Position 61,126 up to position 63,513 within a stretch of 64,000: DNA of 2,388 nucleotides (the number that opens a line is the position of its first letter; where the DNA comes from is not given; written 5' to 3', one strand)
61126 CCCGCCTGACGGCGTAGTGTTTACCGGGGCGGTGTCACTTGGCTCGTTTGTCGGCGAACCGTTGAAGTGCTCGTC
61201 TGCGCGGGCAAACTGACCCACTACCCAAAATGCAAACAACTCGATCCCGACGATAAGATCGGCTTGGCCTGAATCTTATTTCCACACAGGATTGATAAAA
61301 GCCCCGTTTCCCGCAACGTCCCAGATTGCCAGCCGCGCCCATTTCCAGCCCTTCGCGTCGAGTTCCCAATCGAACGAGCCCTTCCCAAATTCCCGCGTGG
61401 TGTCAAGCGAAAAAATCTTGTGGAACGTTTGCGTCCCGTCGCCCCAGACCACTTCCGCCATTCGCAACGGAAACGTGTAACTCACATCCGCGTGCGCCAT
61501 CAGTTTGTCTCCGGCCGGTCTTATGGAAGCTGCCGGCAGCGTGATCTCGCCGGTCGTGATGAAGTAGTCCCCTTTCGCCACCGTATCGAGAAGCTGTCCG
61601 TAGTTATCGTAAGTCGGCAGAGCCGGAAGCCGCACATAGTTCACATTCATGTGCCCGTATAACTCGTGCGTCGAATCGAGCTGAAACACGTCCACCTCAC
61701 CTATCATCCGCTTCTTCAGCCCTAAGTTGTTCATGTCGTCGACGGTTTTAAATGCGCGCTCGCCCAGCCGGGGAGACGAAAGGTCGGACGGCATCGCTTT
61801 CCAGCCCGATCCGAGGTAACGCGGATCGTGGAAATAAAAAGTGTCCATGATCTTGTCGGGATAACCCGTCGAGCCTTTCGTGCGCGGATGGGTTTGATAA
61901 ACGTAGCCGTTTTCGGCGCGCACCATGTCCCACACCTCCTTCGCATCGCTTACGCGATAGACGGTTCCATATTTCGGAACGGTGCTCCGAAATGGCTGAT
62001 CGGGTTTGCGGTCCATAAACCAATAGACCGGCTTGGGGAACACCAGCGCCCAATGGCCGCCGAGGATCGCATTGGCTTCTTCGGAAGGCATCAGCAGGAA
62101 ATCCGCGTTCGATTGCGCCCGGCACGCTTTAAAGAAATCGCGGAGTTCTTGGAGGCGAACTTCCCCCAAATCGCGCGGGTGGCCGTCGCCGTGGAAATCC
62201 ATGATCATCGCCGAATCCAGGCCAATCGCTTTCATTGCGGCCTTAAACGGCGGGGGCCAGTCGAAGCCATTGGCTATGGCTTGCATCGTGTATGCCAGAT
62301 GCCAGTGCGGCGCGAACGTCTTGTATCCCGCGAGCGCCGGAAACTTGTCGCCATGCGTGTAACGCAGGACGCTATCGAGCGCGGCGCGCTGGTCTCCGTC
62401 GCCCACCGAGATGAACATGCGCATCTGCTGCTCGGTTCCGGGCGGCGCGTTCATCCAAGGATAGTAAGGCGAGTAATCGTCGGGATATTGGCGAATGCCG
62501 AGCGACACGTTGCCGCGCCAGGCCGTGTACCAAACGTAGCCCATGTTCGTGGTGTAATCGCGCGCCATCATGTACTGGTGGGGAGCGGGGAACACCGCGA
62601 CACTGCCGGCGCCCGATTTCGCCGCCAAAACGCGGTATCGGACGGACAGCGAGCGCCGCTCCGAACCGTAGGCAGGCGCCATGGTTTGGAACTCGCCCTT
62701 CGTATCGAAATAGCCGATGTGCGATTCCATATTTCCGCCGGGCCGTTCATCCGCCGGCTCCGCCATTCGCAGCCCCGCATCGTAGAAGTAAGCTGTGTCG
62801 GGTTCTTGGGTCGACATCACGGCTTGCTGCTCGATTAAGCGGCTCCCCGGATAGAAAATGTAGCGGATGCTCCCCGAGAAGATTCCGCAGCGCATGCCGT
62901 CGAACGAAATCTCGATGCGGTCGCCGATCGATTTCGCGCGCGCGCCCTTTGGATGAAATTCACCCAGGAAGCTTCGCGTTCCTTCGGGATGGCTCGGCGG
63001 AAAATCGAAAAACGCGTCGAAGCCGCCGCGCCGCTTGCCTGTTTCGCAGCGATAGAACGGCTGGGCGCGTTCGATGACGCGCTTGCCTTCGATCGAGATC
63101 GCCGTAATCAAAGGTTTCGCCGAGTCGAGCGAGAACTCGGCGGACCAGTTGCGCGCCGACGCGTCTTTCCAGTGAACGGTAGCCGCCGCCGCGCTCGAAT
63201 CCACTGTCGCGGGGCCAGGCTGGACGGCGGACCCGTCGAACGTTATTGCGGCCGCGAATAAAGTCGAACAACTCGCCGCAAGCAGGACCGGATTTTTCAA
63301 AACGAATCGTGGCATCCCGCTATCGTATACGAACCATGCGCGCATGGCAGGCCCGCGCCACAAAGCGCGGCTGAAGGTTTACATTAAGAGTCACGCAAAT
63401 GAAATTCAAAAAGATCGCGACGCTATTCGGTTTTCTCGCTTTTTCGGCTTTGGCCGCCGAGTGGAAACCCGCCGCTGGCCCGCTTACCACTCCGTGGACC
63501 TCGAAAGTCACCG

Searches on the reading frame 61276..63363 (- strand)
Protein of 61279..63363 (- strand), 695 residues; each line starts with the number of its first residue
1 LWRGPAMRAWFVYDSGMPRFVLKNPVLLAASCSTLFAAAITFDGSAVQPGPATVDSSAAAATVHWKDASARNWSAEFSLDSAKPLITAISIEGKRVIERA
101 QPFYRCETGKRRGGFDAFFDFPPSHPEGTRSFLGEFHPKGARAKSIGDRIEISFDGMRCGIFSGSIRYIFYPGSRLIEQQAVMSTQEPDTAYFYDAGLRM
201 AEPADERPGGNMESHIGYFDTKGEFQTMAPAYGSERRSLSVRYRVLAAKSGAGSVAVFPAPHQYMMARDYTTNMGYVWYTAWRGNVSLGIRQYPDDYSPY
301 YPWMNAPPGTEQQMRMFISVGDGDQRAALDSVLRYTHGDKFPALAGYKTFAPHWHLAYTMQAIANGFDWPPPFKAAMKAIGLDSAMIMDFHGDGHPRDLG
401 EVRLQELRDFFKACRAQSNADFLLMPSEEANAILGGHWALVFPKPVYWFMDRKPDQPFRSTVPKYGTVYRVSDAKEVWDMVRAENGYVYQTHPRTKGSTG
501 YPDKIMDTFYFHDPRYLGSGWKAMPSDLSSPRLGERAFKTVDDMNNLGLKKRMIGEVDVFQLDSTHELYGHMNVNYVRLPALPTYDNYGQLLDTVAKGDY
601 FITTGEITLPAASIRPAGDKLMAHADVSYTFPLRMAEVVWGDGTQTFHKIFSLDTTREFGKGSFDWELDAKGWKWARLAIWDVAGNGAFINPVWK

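Call 69: find_encoding_contigs(protein=window:61276-63315:-, flank=10000, max_places=4)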
Protein window:61276-63315:- (679 aa): no gene with exactly this product is on record in the collection.

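Call 70: find_encoding_contigs(protein=window:61276-63345:-, flank=10000, max_places=4)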
Protein window:61276-63345:- (689 aa): no gene with exactly this product is on record in the collection.

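Call 71: find_encoding_contigs(protein=window:61279-63363:-, flank=10000, max_places=4)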
Protein seq(695 aa) (695 aa): no gene with exactly this product is on record in the collection.
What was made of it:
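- Tried and rejected: Three guesses at the start of the gene at the window's right edge were not on record (calls 69-71).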
